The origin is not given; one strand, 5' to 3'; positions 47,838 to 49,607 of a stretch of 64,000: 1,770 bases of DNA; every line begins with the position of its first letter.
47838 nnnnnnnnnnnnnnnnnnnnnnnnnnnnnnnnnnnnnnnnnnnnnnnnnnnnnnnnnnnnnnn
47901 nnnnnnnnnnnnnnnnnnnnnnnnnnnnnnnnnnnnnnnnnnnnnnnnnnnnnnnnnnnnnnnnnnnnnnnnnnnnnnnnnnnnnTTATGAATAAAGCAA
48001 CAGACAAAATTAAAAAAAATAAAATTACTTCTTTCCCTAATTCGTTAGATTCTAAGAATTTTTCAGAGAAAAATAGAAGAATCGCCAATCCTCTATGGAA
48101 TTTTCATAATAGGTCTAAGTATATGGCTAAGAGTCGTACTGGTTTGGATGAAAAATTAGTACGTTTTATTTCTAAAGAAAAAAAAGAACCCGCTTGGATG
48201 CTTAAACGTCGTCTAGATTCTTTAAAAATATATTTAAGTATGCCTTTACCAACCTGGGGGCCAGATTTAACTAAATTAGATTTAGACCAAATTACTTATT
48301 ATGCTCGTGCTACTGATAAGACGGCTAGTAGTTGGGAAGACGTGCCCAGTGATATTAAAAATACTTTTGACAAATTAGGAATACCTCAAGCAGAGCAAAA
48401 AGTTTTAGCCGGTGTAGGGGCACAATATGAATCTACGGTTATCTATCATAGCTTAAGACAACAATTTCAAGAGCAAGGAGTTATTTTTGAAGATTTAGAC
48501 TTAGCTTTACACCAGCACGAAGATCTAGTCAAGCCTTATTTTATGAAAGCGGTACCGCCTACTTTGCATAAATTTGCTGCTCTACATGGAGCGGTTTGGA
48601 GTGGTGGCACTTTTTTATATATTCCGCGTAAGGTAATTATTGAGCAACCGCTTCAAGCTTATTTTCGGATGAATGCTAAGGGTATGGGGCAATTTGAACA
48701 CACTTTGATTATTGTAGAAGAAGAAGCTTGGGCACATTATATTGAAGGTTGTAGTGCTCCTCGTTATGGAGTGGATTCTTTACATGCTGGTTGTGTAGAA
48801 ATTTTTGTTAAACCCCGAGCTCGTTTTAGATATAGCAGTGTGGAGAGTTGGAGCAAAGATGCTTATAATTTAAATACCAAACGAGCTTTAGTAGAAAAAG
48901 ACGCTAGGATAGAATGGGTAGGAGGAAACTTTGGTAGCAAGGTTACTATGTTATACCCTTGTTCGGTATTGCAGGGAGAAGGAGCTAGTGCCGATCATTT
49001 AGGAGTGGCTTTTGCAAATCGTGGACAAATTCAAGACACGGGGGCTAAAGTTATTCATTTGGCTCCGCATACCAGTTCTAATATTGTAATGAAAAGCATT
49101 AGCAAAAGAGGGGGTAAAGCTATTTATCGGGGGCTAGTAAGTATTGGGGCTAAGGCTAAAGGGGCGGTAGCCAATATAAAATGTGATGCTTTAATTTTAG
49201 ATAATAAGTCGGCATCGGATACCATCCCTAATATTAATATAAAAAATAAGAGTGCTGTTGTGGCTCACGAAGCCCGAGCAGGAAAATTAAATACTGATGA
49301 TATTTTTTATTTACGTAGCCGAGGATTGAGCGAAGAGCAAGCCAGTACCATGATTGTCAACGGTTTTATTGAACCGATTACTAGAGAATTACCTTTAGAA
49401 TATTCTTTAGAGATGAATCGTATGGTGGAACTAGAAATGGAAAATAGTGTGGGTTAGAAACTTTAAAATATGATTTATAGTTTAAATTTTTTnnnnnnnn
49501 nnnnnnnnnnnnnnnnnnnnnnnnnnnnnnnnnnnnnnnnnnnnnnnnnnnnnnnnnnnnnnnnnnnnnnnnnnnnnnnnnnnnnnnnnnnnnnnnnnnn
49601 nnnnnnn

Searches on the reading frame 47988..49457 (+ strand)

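Call 75: search_protein_families(library=pfam, proteins=[window:47988-49457:+], max_evalue=0.00001)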
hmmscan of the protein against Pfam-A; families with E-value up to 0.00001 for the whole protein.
window:47988-49457:+ (489 aa): 2 families
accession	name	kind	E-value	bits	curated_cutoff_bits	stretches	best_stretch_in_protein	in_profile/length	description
PF01458.23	SUFBD_core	-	8.2e-81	271.3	27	1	226-460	1-232/232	SUF system FeS cluster assembly, SufBD core domain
PF19295.5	SufBD_N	-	1.6e-07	31.6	23.5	1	157-223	105-171/172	SufBD protein N-terminal region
